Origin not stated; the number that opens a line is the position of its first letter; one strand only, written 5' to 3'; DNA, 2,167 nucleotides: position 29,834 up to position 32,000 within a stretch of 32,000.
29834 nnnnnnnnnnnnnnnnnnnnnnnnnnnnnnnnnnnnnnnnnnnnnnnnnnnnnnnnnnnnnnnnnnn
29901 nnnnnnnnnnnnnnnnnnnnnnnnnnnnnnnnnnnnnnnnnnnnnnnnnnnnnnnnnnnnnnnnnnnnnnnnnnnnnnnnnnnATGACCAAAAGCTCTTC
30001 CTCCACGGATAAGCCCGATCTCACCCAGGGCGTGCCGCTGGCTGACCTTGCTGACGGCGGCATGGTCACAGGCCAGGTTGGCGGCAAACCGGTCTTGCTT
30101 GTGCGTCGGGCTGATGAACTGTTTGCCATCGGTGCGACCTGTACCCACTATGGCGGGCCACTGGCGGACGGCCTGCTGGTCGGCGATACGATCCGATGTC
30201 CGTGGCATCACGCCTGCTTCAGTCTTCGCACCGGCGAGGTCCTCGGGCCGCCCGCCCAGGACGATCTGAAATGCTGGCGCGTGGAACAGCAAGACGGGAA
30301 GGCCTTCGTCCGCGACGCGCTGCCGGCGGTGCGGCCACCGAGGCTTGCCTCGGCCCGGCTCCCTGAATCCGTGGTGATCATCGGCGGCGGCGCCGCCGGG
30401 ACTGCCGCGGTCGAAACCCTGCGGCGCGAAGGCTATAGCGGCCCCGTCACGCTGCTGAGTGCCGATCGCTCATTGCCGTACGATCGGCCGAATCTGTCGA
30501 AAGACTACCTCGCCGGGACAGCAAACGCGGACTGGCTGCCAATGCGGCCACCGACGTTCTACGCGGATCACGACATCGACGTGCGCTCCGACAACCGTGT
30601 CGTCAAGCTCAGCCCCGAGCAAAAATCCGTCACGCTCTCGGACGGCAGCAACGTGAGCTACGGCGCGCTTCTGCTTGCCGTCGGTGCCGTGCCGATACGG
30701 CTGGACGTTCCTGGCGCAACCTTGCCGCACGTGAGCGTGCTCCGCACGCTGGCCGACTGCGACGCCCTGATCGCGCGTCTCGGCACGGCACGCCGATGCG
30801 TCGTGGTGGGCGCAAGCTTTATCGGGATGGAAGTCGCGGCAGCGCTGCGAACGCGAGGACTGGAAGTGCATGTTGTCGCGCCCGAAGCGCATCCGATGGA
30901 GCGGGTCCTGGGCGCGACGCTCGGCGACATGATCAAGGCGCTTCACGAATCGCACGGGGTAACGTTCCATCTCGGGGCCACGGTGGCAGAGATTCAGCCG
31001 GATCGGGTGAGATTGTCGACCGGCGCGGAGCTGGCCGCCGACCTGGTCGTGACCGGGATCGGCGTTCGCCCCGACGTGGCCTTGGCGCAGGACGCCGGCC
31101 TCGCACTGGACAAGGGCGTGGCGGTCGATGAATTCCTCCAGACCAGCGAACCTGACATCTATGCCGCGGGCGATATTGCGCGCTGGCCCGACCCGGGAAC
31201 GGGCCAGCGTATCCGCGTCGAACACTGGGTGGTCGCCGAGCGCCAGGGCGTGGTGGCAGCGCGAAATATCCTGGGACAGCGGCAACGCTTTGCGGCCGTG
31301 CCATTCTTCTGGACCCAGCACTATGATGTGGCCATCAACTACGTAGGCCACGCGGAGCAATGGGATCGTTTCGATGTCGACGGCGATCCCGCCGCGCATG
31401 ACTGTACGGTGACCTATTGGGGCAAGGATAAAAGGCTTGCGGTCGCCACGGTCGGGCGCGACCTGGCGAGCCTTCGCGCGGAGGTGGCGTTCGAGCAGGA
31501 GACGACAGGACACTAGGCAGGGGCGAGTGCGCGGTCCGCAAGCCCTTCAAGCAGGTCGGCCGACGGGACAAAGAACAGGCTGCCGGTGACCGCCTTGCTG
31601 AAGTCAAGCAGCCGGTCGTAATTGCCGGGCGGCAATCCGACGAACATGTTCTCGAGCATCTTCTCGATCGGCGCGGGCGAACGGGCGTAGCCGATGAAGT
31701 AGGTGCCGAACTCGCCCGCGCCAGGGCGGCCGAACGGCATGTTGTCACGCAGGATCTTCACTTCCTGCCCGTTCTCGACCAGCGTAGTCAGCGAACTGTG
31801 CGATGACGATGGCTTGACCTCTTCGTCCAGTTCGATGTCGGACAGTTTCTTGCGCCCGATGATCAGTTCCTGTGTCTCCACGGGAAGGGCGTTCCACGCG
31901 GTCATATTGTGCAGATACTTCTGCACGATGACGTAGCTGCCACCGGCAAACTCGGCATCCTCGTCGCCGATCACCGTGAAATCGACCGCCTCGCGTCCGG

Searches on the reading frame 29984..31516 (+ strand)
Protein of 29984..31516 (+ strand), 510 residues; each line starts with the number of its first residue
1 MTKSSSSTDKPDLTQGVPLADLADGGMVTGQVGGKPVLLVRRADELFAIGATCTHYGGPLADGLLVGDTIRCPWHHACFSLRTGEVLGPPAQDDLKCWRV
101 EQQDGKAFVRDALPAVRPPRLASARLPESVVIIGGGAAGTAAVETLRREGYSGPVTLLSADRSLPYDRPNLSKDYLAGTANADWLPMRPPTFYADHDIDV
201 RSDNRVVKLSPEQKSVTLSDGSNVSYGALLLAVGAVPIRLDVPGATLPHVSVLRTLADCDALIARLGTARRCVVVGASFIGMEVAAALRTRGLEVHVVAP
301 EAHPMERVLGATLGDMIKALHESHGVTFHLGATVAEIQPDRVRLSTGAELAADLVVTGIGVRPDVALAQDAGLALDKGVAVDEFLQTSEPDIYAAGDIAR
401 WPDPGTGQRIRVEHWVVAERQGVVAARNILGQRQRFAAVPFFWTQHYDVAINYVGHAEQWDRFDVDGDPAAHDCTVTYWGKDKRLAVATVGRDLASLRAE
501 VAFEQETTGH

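Call 76: search_protein_families(library=pfam, proteins=[window:29984-31516:+], max_evalue=0.00001)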
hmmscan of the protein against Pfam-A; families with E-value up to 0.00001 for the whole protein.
window:29984-31516:+ (510 aa): 5 families
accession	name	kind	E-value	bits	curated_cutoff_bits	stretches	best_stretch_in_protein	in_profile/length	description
PF07992.20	Pyr_redox_2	-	8.8e-66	222.7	26.1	1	129-422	2-291/291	Pyridine nucleotide-disulphide oxidoreductase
PF00070.33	Pyr_redox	-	4.7e-18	65.9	22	1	271-341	1-70/82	Pyridine nucleotide-disulphide oxidoreductase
PF00355.32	Rieske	-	5.1e-17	62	20.3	1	20-98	9-87/88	Rieske [2Fe-2S] domain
PF13806.12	Rieske_2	-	2.6e-09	37.4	27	1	17-109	6-103/104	Rieske-like [2Fe-2S] domain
PF13738.12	Pyr_redox_3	-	1.2e-07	31.7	30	0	196-396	94-305/305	Pyridine nucleotide-disulphide oxidoreductase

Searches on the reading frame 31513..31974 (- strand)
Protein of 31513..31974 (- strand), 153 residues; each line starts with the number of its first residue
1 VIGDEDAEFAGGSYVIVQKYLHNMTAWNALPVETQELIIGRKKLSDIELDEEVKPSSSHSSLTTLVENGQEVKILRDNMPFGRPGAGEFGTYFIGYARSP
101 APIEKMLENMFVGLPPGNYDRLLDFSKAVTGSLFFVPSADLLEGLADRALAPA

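Call 76: search_protein_families(library=pfam, proteins=[window:31513-31974:-], max_evalue=0.00001)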
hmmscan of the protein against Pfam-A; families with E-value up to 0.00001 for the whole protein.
window:31513-31974:- (153 aa): 1 family
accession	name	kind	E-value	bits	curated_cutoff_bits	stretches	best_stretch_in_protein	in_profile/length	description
PF20628.3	Dyp_perox_C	-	1.6e-49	168.3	20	1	2-140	27-165/166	Dyp-type peroxidase, C-terminal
